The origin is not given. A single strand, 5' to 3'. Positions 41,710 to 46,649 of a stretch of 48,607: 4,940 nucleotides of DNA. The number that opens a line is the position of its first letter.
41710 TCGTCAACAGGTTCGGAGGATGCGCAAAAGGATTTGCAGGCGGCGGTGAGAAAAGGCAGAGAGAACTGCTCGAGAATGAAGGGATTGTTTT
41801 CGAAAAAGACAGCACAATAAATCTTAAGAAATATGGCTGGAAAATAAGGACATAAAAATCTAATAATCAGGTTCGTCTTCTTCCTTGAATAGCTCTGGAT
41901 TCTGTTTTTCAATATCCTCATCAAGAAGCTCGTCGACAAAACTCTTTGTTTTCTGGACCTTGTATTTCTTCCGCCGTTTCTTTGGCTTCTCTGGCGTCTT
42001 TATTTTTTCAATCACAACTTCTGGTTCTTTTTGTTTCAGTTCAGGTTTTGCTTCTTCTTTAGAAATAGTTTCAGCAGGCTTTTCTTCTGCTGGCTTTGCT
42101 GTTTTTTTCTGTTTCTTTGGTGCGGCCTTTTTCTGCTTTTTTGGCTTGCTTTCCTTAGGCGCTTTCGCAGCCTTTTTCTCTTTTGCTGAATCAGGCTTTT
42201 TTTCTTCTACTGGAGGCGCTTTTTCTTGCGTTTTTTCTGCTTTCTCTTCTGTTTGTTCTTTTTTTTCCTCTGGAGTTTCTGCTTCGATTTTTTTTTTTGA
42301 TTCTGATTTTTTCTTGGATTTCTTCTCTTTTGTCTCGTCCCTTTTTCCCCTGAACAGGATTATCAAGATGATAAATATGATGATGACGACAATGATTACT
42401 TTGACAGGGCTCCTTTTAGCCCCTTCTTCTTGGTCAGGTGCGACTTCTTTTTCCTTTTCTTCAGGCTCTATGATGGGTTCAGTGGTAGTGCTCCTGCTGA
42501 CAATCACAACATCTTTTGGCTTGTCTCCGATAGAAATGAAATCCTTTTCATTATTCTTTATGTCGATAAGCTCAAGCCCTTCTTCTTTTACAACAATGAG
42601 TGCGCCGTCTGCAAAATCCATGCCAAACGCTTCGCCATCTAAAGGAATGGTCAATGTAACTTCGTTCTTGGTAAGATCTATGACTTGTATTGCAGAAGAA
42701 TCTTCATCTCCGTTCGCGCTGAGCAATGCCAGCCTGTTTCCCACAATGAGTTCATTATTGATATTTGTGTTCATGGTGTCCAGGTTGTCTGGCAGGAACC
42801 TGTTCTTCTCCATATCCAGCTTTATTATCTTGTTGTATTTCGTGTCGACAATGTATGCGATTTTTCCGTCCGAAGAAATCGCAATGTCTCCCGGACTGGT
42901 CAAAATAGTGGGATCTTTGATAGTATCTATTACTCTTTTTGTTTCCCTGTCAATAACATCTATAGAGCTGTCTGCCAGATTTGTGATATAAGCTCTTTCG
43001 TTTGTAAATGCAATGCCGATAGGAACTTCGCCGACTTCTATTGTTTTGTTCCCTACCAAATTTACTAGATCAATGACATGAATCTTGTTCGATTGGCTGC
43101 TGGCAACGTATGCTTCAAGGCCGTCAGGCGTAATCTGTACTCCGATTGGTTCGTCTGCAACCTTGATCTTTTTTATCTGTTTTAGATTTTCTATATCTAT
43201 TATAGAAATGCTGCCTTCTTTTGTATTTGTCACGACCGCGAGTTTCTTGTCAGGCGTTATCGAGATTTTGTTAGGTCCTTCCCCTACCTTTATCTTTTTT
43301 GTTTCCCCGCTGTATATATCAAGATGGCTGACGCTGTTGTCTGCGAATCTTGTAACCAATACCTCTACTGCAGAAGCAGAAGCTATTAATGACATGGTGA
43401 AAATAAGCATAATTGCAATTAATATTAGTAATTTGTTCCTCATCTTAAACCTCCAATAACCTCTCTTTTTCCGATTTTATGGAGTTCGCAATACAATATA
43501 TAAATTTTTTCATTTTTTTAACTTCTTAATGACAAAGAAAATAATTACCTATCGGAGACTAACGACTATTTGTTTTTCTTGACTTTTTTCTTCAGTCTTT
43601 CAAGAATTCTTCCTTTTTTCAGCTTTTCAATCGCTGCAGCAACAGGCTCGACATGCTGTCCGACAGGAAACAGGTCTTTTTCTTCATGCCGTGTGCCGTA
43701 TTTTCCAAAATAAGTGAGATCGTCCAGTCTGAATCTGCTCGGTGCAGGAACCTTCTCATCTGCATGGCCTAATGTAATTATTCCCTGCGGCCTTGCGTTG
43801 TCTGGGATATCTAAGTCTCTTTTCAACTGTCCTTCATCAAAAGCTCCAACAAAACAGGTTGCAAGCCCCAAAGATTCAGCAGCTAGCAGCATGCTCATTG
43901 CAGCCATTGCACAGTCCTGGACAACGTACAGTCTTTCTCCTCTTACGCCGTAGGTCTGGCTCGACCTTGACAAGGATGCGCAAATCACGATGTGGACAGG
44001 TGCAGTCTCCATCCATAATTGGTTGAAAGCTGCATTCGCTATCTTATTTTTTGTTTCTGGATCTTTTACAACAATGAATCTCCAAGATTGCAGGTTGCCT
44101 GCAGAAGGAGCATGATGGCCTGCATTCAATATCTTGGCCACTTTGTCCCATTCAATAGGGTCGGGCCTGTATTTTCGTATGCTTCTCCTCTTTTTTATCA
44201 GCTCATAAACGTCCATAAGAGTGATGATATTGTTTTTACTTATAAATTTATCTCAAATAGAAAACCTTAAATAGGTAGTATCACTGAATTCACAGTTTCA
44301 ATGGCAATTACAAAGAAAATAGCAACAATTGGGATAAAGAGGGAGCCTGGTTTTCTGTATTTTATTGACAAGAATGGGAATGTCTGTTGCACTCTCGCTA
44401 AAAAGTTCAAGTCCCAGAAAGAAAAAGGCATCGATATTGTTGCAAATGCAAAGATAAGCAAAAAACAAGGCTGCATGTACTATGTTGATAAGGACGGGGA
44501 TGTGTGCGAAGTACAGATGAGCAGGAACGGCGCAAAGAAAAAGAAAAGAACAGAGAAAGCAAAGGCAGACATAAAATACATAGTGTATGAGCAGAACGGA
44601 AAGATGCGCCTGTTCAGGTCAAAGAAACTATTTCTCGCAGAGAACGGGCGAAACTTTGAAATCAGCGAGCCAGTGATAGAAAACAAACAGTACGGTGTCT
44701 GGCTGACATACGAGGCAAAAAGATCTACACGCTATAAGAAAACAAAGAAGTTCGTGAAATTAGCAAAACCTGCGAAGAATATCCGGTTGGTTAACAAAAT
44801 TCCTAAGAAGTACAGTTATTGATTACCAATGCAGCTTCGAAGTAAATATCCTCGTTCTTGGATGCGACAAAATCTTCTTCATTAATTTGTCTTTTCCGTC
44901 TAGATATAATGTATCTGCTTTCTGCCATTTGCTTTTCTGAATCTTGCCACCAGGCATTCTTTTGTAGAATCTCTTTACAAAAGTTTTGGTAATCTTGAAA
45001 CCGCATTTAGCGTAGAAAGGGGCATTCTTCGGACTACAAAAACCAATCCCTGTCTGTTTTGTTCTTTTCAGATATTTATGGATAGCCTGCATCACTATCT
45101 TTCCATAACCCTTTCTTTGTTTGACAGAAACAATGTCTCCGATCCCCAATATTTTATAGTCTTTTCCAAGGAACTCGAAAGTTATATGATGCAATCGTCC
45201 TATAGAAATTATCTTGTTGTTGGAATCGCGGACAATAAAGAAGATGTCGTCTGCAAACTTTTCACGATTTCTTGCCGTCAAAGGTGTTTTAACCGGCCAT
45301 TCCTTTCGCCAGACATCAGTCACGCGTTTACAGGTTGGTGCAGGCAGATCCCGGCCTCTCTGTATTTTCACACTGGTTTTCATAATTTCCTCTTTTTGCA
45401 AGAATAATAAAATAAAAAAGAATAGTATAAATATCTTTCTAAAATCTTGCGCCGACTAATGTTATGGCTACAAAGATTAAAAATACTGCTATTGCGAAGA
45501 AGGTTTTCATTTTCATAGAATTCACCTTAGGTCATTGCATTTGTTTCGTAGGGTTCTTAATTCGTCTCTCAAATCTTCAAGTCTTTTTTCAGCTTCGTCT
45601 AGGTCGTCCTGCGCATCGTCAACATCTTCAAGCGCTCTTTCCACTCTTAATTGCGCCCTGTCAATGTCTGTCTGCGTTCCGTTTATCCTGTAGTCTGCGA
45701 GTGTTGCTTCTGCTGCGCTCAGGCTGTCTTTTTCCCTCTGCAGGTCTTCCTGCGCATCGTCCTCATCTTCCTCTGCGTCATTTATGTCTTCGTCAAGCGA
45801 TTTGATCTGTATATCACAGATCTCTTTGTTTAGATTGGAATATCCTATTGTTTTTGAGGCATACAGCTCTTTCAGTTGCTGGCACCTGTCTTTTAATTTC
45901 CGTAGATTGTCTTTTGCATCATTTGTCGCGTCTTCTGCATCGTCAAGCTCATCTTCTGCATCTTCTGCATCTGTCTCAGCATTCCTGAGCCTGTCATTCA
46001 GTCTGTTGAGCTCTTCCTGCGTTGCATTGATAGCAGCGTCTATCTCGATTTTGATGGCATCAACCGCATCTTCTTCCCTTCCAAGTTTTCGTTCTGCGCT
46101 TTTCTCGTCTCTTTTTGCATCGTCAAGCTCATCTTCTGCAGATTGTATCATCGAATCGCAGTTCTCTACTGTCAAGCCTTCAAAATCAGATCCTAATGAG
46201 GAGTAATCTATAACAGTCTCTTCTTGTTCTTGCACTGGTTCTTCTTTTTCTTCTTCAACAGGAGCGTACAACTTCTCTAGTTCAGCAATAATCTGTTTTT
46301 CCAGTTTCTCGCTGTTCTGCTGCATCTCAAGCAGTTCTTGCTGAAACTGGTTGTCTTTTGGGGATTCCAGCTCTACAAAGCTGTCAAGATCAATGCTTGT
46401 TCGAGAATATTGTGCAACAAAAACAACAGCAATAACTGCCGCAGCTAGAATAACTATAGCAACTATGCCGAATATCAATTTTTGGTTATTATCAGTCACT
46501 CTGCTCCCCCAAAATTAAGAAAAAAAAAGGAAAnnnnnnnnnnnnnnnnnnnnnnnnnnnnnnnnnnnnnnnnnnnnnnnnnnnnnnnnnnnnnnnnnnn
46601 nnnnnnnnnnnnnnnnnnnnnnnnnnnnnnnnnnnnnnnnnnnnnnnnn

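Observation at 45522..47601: Tandem paralogs of a hyper-acidic, Cys-clasped helical-hairpin surface protein with a glycosylation sequon at each module midpoint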

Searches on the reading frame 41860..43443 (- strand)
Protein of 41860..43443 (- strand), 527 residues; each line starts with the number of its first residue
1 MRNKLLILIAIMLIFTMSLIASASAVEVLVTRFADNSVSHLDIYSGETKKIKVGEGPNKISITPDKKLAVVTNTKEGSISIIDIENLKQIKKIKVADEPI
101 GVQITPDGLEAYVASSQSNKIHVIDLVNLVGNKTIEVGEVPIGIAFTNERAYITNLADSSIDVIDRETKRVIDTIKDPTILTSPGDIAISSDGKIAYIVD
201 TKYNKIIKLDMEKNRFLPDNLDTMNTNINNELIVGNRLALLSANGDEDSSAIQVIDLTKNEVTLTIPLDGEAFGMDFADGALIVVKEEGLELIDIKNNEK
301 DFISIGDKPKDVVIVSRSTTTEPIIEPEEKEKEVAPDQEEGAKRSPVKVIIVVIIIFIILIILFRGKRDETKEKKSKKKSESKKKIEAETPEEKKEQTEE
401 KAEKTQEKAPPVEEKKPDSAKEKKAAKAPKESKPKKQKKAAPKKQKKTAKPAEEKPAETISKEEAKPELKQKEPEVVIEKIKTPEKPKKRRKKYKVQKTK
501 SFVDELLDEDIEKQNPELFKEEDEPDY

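Call 14: search_protein_families(library=pfam, proteins=[window:41860-43443:-], max_evalue=0.001)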
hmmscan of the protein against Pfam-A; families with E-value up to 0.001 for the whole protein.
window:41860-43443:- (527 aa): 7 families
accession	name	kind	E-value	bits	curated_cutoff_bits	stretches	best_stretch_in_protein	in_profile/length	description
PF25174.1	Beta-prop_THOC3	-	9.8e-08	31.8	305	1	58-126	50-117/272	THOC3 beta-propeller domain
PF21783.3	YNCE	-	5.3e-07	29.7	27.1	1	36-144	220-331/339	YNCE-like beta-propeller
PF02239.22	Cytochrom_D1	-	4.1e-06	26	25.5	1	66-168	4-108/368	Cytochrome D1 heme domain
PF10282.15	Lactonase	-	2.7e-05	24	21.7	0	26-126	215-320/344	Lactonase, 7-bladed beta-propeller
PF08450.18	SGL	-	9.3e-05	22.6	26.3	0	184-220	136-172/246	SMP-30/Gluconolactonase/LRE-like region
PF23414.1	Beta-prop_EML_2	-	0.00025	20.9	90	0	29-126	13-110/266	Echinoderm microtubule-associated protein second beta-propeller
PF24814.1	WD40_Prp19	-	0.00031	20.3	320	0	58-272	10-225/281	Prp19 WD40 domain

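Call 41: search_protein_families(library=ncbifam, proteins=[window:41860-43443:-], max_evalue=0.01)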
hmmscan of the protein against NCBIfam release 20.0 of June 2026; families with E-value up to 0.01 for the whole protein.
window:41860-43443:- (527 aa): 14 families
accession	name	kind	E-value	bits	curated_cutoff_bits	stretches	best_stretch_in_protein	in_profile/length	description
TIGR02276.1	beta_rpt_yvtn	repeat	9.3e-23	79.9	27.85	3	106-147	1-42/42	beta-propeller repeat protein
TIGR03866.1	PQQ_ABC_repeats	subfamily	1.5e-22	80.1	287.3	2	68-199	12-142/310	PQQ-dependent catabolism-associated beta-propeller protein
NF052342.1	hydrazine_BC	exception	4.7e-17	61.4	1250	2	56-202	40-189/690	hydrazine synthase subunit beta-gamma fusion subunit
NF052340.1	hydrazine_beta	equivalog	8.8e-17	61.2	560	2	28-116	47-136/372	hydrazine synthase subunit beta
NF052460.1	L-NosZ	equivalog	1.6e-16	59.9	700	2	37-199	110-273/480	clade III lactonase-type nitrous-oxide reductase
TIGR03907.1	QH_beta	equivalog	3.5e-10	39.5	223.2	1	160-213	12-64/338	quinohemoprotein amine dehydrogenase subunit beta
NF052280.1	7_blade_YncE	equivalog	5e-10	38.7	400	2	60-147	221-307/338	7-bladed beta-propeller protein YncE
NF048007.1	MmpL3Stblzr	equivalog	2.7e-07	30.1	600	1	51-127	44-121/366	MmpL3/TtfA transport complex stabilizer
NF033761.1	gliding_GltJ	equivalog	9.4e-05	21.7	450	1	326-498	353-523/671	adventurous gliding motility protein GltJ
NF033598.2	elast_bind_EbpS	equivalog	0.00013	21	300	1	334-463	292-418/498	elastin-binding protein EbpS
NF053768.1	CIS12_fam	equivalog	0.00033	19.4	860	1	82-214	29-158/715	CIS12 family contractile injection system protein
NF038015.2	AztD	exception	0.00057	18.7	400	0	67-101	316-350/356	zinc metallochaperone AztD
TIGR02205.1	septum_zipA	equivalog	0.00071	19.7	119.65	1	349-490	4-154/284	cell division protein ZipA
NF040965.1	MamP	equivalog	0.0017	18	300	1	345-457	3-99/290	magnetosome magnetite formation protein MamP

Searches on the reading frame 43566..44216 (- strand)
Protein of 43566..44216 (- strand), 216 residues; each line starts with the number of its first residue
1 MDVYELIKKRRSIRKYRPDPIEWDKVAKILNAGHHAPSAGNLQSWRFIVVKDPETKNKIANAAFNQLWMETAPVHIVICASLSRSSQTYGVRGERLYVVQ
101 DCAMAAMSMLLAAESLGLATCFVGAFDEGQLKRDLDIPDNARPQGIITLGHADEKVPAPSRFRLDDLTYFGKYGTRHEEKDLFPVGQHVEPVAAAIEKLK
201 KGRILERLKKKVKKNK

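Call 14: search_protein_families(library=pfam, proteins=[window:43566-44216:-], max_evalue=0.001)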
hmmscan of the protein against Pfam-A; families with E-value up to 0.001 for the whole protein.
window:43566-44216:- (216 aa): 2 families
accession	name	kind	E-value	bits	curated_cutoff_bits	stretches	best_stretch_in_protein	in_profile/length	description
PF00881.29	Nitroreductase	-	3e-37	128.8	23.5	2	7-67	1-61/167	Nitroreductase family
PF14512.11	TM1586_NiRdase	-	9.1e-13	48.8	27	1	3-96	2-91/215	Putative TM nitroreductase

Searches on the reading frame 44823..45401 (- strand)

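Call 14: search_protein_families(library=pfam, proteins=[window:44823-45401:-], max_evalue=0.001)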
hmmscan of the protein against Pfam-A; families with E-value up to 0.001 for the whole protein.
window:44823-45401:- (192 aa): 3 families
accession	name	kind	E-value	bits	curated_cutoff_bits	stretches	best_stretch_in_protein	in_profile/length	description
PF13527.13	Acetyltransf_9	-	5.4e-07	30.1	25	1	25-137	11-126/127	Acetyltransferase (GNAT) domain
PF13508.13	Acetyltransf_7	-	1.6e-05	25.6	27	1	54-136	5-83/84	Acetyltransferase (GNAT) domain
PF00583.31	Acetyltransf_1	-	7.6e-05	23.4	20.7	1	31-135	12-116/116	Acetyltransferase (GNAT) family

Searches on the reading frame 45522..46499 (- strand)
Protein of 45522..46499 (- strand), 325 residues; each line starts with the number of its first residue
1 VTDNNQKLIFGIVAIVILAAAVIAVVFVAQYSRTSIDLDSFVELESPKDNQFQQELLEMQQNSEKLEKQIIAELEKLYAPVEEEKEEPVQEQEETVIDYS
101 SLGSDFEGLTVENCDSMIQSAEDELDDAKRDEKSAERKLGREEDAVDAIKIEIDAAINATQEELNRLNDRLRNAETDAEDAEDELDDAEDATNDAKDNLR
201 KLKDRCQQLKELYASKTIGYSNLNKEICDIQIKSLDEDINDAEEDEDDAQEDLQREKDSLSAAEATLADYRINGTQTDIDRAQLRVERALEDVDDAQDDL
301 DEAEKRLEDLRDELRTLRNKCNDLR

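Call 4: search_protein_families(library=pfam, proteins=[window:45522-46499:-], max_evalue=1)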
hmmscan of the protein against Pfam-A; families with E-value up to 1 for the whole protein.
window:45522-46499:- (325 aa): 13 families
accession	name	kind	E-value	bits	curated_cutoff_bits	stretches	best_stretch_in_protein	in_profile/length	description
PF06160.17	EzrA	-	0.00076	18.3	39.6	2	191-324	345-491/557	Septation ring formation regulator, EzrA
PF06009.19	Laminin_II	-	0.00085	19.8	33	1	145-217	14-86/138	Laminin Domain II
PF04012.17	PspA_IM30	-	0.0012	19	33.9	1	111-211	32-133/220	PspA/IM30 family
PF10241.14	KxDL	-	0.0026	18.5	27.2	2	153-215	21-80/86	Uncharacterized conserved protein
PF02050.21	FliJ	-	0.0049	17.5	28.4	1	179-266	1-88/123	Flagellar FliJ protein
PF13166.12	AAA_13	-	0.037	13.1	36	1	43-236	272-455/713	AAA domain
PF02601.20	Exonuc_VII_L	-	0.083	12.8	35.9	0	250-315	161-267/315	Exonuclease VII, large subunit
PF12725.13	DUF3810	-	0.094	12.5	28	2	7-107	59-145/311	Protein of unknown function (DUF3810)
PF14584.11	DUF4446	-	0.17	12.3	27.4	1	9-90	2-80/150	Protein of unknown function (DUF4446)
PF17675.6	APG6_N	-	0.26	12.2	45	0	249-324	17-93/132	Apg6 coiled-coil region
PF09686.15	Plasmid_RAQPRD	-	0.36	11.5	23.1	1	69-107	11-49/76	Plasmid protein of unknown function (Plasmid_RAQPRD)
PF07926.17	TPR_MLP1_2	-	0.83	10.1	36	1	156-209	58-115/129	TPR/MLP1/MLP2-like protein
PF03961.19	FapA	-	0.86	9.6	31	1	18-101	125-210/272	Flagellar Assembly Protein A beta solenoid domain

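Call 28: find_homologous_proteins(query=A2, max_evalue=0.00001)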
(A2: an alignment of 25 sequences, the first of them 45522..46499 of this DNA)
Query A2 (25 sequences) (325 aa, profile of the alignment): 3 proteins with E <= 0.00001 among 8000 candidates.
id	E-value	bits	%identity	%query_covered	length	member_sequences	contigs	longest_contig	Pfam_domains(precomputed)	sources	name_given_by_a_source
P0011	4.4e-73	265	24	78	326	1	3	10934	-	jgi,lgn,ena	-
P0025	4.9e-61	225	37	26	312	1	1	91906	-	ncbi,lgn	-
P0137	3.8e-51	192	24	86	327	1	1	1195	-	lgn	-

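Call 38: find_related_loci(query=A3, collection=genome_contigs, flank=6000)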
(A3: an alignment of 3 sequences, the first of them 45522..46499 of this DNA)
Query A3 (325 aa) in genome_contigs; peptide patterns used: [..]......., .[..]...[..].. (x = any residue, [..] = any of these).
600 stretches matched a pattern (row limit reached: there are more); 3 encode a relative of the query (tblastn E <= 1e-3); 3 distinct loci.
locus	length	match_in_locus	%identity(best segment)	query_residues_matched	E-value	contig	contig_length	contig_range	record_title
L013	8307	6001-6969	76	6-325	6e-108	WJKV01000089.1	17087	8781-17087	MAG: Candidatus Woesearchaeota archaeon isolate Bin_486 k141_3108558, whole genome shotgun sequence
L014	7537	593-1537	39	9-325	1e-34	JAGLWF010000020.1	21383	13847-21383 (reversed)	MAG: Nanoarchaeota archaeon isolate RS_12_14 ZL285.bin.14.fa_20, whole genome shotgun sequence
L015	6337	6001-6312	38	110-207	4e-7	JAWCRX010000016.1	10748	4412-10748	MAG: Candidatus Woesearchaeota archaeon isolate JZ-2_202007_bins_72 JZ-2_202007_bins_72_scaffold_16, whole genome shotgu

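Call 41: search_protein_families(library=ncbifam, proteins=[window:45522-46499:-], max_evalue=0.01)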
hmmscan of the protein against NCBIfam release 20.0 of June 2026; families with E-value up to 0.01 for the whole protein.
window:45522-46499:- (325 aa): 7 families
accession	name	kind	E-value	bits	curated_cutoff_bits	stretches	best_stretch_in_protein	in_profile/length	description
TIGR04320.1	Surf_Exclu_PgrA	domain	1.7e-09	37.5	70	2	112-210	259-356/360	SEC10/PgrA surface exclusion domain-containing protein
TIGR02168.1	SMC_prok_B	equivalog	5.8e-08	30.9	567.35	1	63-324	672-929/1181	chromosome segregation protein SMC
NF045487.1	ASRP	equivalog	8.4e-06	24.7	300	1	156-324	314-472/593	archaea-specific SMC-related protein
TIGR02169.1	SMC_prok_A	equivalog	1.1e-05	23.4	729.4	1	114-324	694-902/1165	chromosome segregation protein SMC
TIGR04523.1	Mplasa_alph_rch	subfamily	2.9e-05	22.2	270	1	133-324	116-300/745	helix-rich protein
NF003034.1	PRK03918.1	equivalog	0.00069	17.7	700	1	112-259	189-332/878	DNA double-strand break repair ATPase Rad50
NF003409.0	PRK04778.1-3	equivalog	0.0013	17.6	562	0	248-325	75-152/570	septation ring formation regulator EzrA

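Call 53: search_dna_similar(query=window:45522-46499:-, collection=plasmids, mode=protein, max_evalue=0.001, max_rows=15)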
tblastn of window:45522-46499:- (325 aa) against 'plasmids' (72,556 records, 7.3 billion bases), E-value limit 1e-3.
No match.

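Call 54: search_solved_structures(query=window:45522-46499:-, max_evalue=10)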
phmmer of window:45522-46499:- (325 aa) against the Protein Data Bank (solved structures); distinct sequences matched with E-value up to 10: 10.
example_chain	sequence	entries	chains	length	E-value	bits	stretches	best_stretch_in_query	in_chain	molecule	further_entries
4zry_B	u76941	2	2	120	0.0045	20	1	138-223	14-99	Keratin, type II cytoskeletal 1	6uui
8i3j_A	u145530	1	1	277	0.09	15.7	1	235-318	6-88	Dynein axonemal heavy chain 1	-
8iah_U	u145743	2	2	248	0.09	15.7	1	229-311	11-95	Tropomyosin-1.9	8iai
8zbm_C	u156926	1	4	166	0.095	15.7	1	231-311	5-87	Tropomyosin beta chain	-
8iah_V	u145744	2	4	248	0.7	12.8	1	231-311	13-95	Tropomyosin 3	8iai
6gbh_C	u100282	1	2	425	1.1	12.2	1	143-215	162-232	HopQ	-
3p5j_C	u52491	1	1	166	1.5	11.8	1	240-290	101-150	Ribonuclease H2 subunit C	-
3kio_C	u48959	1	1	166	1.5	11.8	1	240-290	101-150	Ribonuclease H2 subunit C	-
6fia_A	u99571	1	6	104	1.8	11.4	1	114-147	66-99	LINE-1 retrotransposable element ORF1 protein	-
5gox_A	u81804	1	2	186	2.1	11.2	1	155-319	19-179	DNA repair protein RAD50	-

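Call 69: search_protein_families(library=phrogs, proteins=[window:45522-46499:-], max_evalue=0.001)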
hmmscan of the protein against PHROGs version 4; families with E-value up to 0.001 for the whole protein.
window:45522-46499:- (325 aa): 3 families
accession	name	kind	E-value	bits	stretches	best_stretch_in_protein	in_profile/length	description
phrog_167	-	tail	8.1e-08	31.4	1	110-318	68-269/1555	tail length tape measure protein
phrog_4704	-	tail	4.3e-05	23.4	1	154-322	30-173/625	tail length tape measure protein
phrog_7584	-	lysis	0.00085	20.8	1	9-87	9-83/166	Rz-like spanin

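Call 84: find_related_loci(query=A3, collection=viral_contigs, flank=5000)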
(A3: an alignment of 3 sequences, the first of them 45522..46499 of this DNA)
Query A3 (325 aa) in viral_contigs; peptide patterns used: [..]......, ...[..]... (x = any residue, [..] = any of these).
437 stretches matched a pattern, but none encodes a relative of the query by tblastn (E <= 1e-3).
